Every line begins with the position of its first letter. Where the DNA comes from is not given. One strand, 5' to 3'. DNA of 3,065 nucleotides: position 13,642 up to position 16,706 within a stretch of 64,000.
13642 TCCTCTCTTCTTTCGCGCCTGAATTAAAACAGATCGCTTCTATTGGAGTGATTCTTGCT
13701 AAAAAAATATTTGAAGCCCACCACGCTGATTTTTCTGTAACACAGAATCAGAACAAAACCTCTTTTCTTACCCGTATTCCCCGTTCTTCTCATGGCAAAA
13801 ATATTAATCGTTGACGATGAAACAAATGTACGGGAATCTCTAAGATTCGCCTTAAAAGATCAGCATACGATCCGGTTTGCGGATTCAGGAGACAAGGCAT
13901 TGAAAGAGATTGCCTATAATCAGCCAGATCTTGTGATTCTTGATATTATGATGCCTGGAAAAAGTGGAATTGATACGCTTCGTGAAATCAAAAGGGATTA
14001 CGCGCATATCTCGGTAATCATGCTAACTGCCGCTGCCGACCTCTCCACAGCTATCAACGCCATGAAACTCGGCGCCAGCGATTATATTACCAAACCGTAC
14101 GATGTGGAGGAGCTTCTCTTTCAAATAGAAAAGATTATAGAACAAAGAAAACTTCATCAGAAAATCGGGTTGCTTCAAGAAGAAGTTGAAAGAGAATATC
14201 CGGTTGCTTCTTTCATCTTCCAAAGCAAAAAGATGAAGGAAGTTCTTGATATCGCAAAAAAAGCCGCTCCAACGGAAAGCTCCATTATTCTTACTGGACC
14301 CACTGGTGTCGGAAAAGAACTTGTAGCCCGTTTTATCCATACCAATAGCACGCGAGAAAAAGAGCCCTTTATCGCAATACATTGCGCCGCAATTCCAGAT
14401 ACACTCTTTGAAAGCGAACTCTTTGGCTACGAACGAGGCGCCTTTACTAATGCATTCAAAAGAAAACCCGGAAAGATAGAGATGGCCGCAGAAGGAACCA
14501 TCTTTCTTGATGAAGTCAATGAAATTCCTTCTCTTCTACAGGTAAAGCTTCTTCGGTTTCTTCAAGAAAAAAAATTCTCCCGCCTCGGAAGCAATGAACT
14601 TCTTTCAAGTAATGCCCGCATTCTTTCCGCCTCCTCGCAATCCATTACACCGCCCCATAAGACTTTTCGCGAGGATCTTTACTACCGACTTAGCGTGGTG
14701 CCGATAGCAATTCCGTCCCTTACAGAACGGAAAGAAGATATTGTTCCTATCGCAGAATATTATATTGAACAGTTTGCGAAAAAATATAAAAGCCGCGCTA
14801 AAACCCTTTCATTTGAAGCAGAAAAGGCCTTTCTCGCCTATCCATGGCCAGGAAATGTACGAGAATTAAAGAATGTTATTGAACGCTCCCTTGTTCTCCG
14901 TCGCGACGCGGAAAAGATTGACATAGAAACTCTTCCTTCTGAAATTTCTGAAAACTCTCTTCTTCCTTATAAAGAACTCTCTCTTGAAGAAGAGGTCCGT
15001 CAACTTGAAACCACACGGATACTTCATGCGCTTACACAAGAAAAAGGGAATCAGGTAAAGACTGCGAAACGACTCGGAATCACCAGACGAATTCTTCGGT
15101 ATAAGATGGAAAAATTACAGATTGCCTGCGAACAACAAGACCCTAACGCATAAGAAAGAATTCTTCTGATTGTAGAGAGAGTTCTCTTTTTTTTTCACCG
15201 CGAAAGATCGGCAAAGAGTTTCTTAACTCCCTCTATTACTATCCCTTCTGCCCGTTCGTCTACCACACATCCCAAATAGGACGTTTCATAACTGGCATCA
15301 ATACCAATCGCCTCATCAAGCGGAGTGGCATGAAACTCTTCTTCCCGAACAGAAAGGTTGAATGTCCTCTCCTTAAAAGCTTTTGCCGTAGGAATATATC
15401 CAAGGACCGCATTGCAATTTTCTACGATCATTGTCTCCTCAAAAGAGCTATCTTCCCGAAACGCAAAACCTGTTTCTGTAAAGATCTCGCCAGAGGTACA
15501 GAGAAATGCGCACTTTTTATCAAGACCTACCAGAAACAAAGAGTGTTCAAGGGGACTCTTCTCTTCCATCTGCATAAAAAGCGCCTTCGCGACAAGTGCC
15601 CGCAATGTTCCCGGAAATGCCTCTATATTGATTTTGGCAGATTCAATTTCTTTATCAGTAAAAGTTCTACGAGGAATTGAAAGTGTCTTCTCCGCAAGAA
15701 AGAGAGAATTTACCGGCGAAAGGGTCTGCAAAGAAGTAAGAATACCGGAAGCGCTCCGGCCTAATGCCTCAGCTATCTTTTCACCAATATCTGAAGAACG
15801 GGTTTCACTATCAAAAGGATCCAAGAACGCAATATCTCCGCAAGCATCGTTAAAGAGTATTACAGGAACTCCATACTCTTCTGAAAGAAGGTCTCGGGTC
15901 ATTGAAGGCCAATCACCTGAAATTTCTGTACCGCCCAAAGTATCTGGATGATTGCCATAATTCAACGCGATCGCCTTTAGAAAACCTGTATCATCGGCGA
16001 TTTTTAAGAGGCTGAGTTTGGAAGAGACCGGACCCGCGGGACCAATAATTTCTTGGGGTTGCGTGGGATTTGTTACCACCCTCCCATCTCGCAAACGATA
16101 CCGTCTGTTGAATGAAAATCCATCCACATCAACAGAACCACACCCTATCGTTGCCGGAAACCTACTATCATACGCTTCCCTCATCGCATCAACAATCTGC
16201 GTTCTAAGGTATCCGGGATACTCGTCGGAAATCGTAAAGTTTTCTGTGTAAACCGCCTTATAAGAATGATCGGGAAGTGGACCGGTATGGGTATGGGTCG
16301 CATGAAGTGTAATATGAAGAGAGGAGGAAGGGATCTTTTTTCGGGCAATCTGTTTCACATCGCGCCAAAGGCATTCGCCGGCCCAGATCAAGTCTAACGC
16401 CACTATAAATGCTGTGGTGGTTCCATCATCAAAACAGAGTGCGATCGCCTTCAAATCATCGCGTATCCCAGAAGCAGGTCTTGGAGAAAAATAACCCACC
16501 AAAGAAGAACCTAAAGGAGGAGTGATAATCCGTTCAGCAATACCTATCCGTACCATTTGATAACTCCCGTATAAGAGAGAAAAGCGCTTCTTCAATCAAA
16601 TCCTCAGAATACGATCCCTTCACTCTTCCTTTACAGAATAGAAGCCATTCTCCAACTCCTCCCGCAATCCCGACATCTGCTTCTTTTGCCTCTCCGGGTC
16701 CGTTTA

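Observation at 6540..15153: Five-gene translationally coupled operon linking lipid-type biosynthetic enzymes to a sigma-54 two-component relay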

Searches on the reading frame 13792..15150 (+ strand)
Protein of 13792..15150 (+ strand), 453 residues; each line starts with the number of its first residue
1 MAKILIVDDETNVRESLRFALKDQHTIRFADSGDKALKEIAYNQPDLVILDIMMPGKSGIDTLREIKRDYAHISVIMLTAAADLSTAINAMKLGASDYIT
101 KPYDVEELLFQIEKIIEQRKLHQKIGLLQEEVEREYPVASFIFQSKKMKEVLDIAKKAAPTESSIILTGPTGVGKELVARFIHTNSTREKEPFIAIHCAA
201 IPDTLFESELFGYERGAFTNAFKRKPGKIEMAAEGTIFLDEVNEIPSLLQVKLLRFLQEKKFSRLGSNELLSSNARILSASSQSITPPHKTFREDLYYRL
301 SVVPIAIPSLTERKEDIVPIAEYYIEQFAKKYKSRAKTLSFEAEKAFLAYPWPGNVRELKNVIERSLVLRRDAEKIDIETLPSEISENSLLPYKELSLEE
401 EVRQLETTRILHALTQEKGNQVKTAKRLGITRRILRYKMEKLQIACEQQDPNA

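Call 7: search_protein_families(library=pfam, proteins=[window:13792-15150:+], max_evalue=0.01)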
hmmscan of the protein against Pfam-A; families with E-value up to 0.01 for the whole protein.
window:13792-15150:+ (453 aa): 10 families
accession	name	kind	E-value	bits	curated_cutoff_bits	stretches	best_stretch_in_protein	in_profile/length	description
PF00158.32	Sigma54_activat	-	2.4e-59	200.2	20.2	1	142-305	2-167/168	Sigma-54 interaction domain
PF00072.30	Response_reg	-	1.1e-29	103.3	30.2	1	4-110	1-108/111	Response regulator receiver domain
PF25601.1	AAA_lid_14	-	1.4e-23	82.9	27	1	312-388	2-77/87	AAA+ ATPase lid domain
PF14532.12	Sigma54_activ_2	-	2.1e-16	60.9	25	1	145-310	4-138/138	Sigma-54 interaction domain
PF02954.25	HTH_8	-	2.3e-10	40.5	22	1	402-442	2-42/42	Bacterial regulatory protein, Fis family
PF07728.20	AAA_5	-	1.9e-06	28.4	22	1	165-275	2-108/139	AAA domain (dynein-related subfamily)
PF01078.27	Mg_chelatase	-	1.1e-05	25.3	20.3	0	223-248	96-121/207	Magnesium chelatase, subunit ChlI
PF13173.12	AAA_14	-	1.4e-05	25.5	27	1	164-274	4-105/129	AAA domain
PF00004.35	AAA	-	0.0032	18.3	21.2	1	165-245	1-69/131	ATPase family associated with various cellular activities (AAA)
PF07724.20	AAA_2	-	0.0057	17.1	27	0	162-259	3-101/166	AAA domain (Cdc48 subfamily)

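Call 8: search_protein_families(library=ncbifam, proteins=[window:13792-15150:+], max_evalue=0.01)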
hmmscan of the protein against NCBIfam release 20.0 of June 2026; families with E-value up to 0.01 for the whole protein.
window:13792-15150:+ (453 aa): 123 families (the best 25 are shown)
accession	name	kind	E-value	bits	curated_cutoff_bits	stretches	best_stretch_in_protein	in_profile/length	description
NF008469.0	PRK11361.1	equivalog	8.1e-118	394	714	1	2-444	5-456/461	acetoacetate metabolism transcriptional regulator AtoC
TIGR02915.1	PEP_resp_reg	equivalog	1.3e-110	370.3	502.6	1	4-444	1-444/445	PEP-CTERM-box response regulator transcription factor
TIGR01818.1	ntrC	equivalog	2.7e-105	352.9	558.6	1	4-388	1-384/463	nitrogen regulation protein NR(I)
NF051870.1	NAssimRespRegNtrX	equivalog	1.2e-102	344.2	600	1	1-442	1-450/452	nitrogen assimilation response regulator NtrX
NF049963.1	RespRegFlgRCampy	domain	1.8e-102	343.4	750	1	4-443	3-428/429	fla regulon two-component system response regulator FlgR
NF041552.1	TF_PrdR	equivalog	3.3e-98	329.5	795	1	115-441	240-575/577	sigma-54 dependent transcriptional regulator PrdR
NF041946.1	LuxO_transreg_Vib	equivalog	1e-92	311.4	800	1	27-396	23-391/463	quorum-sensing sigma-54 dependent transcriptional regulator LuxO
NF007689.0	PRK10365.1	equivalog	1e-91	307.9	760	1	3-439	7-439/441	sigma-54-dependent response regulator transcription factor ZraR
NF008176.1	PRK10923.1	equivalog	5.9e-87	292.2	620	1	3-389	5-389/469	nitrogen regulation protein NR(I)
NF011695.0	PRK15115.1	equivalog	6.3e-86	288.9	763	1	2-438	7-431/445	two-component system response regulator GlrR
NF050807.1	TransRegFlbDCaul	equivalog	7.4e-86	288.8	750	1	6-442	6-438/454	sigma-54-dependent transcriptional regulator FlbD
TIGR01817.1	nifA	equivalog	1.7e-84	284.5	528.85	1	118-374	173-432/534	nif-specific transcriptional activator NifA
NF003451.0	PRK05022.1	equivalog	2.7e-82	277.2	476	1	117-444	170-510/512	nitric oxide reductase transcriptional regulator NorR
NF038308.1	RNA_repair_RtcR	equivalog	3.6e-76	257.1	650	1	68-432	106-501/530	RNA repair transcriptional activator RtcR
NF041906.1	V4R_TF_MobR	exception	8.4e-74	249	999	1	118-441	211-543/544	phenol degradation transcriptional regulator MobR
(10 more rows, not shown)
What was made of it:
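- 13792..15153 (+): NtrC-family sigma-54 activator (REC-AAA+-HTH_8). The sigma-54 contact loop reads GAFTNA. Calls 7 and 8 (AtoC 394 vs 714 and PrsR 370 vs 503, both below cutoff).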

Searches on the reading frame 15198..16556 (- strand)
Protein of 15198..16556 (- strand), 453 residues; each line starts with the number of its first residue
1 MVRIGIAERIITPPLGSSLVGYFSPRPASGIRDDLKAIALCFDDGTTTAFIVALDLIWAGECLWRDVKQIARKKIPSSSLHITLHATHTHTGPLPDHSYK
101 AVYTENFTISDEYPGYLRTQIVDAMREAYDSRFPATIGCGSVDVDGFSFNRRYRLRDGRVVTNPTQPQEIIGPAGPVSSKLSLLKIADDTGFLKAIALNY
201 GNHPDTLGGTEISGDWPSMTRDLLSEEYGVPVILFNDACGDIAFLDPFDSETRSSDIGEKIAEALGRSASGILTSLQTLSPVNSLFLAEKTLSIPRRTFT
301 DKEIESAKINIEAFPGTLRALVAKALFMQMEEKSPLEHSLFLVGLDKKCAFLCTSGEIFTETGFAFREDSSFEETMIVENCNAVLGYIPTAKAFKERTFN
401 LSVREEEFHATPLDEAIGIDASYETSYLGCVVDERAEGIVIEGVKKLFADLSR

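Call 7: search_protein_families(library=pfam, proteins=[window:15198-16556:-], max_evalue=0.01)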
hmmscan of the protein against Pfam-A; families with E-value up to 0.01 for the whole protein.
window:15198-16556:- (453 aa): 1 family
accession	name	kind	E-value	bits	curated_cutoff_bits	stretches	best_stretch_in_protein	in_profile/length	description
PF04734.18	Ceramidase_alk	-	5.2e-05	22.5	32.1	1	4-152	3-157/509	Neutral/alkaline non-lysosomal ceramidase, N-terminal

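Call 8: search_protein_families(library=ncbifam, proteins=[window:15198-16556:-], max_evalue=0.01)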
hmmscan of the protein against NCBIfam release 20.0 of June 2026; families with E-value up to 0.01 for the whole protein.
window:15198-16556:- (453 aa): 0 families
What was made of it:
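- On Neutral/alkaline ceramidase (PF04734), for the downstream gene 15195-16556: No NCBIfam hit (call 8).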
